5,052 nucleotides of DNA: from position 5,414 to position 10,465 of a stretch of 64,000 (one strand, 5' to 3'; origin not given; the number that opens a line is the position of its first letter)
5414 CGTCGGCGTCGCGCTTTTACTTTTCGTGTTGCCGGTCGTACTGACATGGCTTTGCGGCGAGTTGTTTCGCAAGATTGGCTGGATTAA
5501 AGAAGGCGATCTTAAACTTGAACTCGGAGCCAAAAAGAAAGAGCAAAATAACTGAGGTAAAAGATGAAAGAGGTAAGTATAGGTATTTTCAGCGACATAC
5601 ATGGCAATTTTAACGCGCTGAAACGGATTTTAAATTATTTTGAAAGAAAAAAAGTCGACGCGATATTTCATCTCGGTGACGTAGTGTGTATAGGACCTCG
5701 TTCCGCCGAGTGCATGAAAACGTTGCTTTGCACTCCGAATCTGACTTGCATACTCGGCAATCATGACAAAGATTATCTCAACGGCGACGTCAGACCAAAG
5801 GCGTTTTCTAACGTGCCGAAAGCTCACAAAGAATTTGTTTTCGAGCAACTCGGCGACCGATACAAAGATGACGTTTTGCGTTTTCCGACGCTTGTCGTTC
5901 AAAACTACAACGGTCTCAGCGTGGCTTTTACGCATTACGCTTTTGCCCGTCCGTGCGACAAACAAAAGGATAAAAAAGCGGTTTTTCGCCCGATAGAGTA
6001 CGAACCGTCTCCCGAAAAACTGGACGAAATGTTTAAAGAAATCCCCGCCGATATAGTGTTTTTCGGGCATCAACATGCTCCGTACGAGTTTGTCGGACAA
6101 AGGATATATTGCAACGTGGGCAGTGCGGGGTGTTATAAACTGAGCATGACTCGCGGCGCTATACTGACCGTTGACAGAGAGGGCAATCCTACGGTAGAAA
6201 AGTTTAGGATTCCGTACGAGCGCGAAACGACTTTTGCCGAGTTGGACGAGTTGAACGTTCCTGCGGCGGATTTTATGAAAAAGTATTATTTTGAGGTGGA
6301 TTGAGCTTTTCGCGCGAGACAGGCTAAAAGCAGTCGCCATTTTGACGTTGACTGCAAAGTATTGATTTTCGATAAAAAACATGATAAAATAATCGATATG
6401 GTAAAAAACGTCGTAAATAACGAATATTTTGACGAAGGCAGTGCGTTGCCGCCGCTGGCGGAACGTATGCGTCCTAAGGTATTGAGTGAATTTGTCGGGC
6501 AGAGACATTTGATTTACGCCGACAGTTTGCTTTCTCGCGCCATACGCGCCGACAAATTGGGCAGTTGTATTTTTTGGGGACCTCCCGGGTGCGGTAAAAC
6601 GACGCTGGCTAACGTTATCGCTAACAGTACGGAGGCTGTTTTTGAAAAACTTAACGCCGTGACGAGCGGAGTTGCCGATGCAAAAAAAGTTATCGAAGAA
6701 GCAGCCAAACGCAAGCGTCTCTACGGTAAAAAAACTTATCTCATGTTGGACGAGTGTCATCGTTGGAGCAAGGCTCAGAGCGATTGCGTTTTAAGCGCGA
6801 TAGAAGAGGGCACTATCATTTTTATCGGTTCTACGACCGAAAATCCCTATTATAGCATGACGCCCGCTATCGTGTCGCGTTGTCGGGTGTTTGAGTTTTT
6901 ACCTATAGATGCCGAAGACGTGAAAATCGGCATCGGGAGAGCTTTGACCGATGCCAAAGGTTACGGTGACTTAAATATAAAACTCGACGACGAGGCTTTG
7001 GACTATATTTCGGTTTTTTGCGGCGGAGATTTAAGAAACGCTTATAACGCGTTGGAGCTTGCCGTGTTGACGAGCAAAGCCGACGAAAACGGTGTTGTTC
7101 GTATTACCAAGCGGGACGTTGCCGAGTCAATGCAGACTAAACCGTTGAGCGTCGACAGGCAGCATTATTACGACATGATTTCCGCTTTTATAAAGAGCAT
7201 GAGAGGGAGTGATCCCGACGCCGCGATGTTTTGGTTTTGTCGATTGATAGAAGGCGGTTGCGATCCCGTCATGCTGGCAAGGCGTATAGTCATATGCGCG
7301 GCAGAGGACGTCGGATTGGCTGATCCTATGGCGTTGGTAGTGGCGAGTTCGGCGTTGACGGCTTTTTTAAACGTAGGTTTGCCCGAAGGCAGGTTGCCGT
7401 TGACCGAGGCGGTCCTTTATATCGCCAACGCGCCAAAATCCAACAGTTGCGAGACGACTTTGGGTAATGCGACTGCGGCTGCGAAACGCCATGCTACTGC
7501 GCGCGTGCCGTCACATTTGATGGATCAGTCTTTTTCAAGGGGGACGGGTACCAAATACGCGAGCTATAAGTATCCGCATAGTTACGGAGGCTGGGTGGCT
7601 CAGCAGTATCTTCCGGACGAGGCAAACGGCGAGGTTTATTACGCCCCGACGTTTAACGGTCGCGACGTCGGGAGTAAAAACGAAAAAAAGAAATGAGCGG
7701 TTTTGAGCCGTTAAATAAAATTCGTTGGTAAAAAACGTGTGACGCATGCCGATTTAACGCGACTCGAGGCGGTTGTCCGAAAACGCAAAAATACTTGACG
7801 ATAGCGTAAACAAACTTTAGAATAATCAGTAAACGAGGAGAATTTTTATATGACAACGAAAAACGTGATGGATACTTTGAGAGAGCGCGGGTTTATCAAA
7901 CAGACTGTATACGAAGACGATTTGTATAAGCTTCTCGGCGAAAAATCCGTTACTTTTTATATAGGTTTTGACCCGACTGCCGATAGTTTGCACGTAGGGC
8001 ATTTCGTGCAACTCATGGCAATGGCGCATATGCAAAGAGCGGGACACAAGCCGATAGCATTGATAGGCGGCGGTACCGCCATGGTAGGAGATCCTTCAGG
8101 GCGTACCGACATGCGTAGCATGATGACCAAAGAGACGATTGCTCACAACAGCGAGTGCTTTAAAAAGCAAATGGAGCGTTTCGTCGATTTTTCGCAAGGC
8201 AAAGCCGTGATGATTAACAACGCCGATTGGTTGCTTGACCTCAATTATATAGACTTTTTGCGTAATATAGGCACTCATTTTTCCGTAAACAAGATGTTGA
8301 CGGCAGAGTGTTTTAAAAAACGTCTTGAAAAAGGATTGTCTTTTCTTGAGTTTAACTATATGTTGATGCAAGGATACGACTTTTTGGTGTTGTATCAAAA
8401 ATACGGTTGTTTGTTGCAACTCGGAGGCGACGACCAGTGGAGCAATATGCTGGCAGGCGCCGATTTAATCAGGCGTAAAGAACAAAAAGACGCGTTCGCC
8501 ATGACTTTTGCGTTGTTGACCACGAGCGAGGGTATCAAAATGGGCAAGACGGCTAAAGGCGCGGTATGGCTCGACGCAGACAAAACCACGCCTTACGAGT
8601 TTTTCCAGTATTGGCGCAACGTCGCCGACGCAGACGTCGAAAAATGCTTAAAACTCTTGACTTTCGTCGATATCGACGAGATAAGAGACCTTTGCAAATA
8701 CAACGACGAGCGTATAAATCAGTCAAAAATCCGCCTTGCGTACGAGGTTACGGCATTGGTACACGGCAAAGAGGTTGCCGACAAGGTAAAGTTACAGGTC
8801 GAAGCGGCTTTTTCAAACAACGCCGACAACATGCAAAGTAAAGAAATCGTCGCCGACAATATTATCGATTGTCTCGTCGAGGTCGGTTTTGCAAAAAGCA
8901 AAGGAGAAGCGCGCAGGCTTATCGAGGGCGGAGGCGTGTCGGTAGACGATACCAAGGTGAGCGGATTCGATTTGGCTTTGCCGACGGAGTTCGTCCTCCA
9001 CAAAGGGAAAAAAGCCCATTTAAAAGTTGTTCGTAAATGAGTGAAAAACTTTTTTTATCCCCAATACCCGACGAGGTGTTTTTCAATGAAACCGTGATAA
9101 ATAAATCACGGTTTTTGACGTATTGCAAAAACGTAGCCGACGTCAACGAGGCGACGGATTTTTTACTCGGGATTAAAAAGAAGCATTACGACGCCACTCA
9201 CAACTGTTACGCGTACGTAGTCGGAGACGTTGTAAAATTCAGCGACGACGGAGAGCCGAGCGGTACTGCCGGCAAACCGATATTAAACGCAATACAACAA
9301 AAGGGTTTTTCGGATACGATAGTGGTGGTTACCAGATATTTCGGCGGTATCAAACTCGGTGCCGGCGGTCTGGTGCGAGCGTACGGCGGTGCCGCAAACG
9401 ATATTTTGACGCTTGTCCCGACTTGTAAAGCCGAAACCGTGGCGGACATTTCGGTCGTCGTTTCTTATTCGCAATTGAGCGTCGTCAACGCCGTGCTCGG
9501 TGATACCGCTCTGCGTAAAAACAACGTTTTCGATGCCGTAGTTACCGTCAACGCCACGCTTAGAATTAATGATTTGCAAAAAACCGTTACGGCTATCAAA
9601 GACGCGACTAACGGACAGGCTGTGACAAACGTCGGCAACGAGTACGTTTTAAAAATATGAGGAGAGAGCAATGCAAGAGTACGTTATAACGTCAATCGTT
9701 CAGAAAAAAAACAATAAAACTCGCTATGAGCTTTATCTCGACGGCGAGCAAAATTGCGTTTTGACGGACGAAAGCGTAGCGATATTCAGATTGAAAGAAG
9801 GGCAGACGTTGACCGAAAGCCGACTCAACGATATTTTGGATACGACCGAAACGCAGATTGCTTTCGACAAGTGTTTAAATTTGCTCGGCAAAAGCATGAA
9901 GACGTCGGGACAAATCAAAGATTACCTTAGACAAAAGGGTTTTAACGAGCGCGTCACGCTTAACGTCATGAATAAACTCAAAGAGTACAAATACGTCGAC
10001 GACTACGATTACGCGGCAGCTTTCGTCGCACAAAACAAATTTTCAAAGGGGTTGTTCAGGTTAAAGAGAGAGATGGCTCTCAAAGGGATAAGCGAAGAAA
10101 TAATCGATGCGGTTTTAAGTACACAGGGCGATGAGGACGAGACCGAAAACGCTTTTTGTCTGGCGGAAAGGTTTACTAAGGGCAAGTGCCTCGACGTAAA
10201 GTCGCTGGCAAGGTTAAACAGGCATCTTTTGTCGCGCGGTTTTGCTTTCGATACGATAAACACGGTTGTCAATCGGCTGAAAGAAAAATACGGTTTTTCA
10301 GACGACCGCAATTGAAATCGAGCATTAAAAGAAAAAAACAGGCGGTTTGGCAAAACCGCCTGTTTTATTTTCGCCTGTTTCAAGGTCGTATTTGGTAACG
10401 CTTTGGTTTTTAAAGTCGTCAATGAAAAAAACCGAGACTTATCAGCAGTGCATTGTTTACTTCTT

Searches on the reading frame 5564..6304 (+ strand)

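Call 57: search_protein_families(library=pfam, proteins=[window:5564-6304:+], max_evalue=0.00001)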
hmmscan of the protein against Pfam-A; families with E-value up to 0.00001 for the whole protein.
window:5564-6304:+ (246 aa): 2 families
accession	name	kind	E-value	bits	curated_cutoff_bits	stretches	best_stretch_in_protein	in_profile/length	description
PF12850.12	Metallophos_2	-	1.7e-19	70.8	27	1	5-204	2-152/154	Calcineurin-like phosphoesterase superfamily domain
PF00149.33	Metallophos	-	8.4e-19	69.2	21.5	1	5-173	2-191/191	Calcineurin-like phosphoesterase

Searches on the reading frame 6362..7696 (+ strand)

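Call 57: search_protein_families(library=pfam, proteins=[window:6362-7696:+], max_evalue=0.00001)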
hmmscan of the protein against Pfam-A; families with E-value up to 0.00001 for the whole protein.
window:6362-7696:+ (444 aa): 5 families
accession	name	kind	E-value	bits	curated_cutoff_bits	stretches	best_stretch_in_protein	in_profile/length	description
PF12002.13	MgsA_C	-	9.7e-54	182.2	27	1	282-436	1-157/167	MgsA AAA+ ATPase C terminal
PF16193.11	AAA_assoc_2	-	3.1e-22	79.1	34.3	1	203-281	2-81/81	AAA C-terminal domain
PF05496.18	RuvB_N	-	7.5e-13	49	27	1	36-156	1-118/159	Holliday junction DNA helicase RuvB P-loop domain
PF00004.35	AAA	-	9e-12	46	21.2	1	70-180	2-129/131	ATPase family associated with various cellular activities (AAA)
PF13173.12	AAA_14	-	5.6e-07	30.1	27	1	71-185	7-126/129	AAA domain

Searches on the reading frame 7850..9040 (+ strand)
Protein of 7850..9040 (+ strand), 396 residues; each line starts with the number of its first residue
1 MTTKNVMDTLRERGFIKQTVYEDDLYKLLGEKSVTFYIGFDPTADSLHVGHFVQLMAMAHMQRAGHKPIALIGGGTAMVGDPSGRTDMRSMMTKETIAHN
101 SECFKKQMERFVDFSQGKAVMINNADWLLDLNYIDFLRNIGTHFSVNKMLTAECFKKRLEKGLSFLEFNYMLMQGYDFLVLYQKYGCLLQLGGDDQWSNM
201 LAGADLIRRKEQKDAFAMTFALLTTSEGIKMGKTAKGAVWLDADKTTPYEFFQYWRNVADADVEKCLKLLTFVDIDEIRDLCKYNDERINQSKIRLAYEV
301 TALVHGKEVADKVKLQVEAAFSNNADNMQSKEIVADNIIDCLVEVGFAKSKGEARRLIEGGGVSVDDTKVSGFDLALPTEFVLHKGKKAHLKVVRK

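Call 57: search_protein_families(library=pfam, proteins=[window:7850-9040:+], max_evalue=0.00001)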
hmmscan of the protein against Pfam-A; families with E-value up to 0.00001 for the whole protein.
window:7850-9040:+ (396 aa): 3 families
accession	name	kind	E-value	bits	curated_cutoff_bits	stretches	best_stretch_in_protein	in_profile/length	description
PF00579.31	tRNA-synt_1b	-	1.9e-84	283.9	21.1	1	32-321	4-291/292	tRNA synthetases class I (W and Y)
PF22421.1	SYY_C-terminal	-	8.2e-08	32.5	27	1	326-379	7-62/83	Tyrosine--tRNA ligase SYY-like C-terminal domain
PF01479.30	S4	-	2.3e-06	27.7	22.8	1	342-370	7-35/48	S4 domain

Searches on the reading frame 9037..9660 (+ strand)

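Call 57: search_protein_families(library=pfam, proteins=[window:9037-9660:+], max_evalue=0.00001)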
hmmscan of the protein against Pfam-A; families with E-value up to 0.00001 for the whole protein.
window:9037-9660:+ (207 aa): 1 family
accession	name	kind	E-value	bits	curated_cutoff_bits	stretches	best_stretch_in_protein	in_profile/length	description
PF01205.25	UPF0029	-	1.7e-37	128.1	27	1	23-124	2-107/107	Uncharacterized protein family UPF0029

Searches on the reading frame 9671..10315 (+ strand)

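Call 57: search_protein_families(library=pfam, proteins=[window:9671-10315:+], max_evalue=0.00001)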
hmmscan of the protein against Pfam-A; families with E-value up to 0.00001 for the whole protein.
window:9671-10315:+ (214 aa): 3 families
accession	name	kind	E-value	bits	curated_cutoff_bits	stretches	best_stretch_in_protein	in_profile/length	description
PF21982.2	RecX_HTH1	-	4.1e-17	62.3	26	1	64-103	1-40/40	RecX, first three-helix domain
PF02631.22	RecX_HTH2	-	1.9e-10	41.2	26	1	110-149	1-42/42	RecX, second three-helix domain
PF21981.2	RecX_HTH3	-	1.3e-06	28.9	26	0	155-200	1-48/48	RecX, third three-helix domain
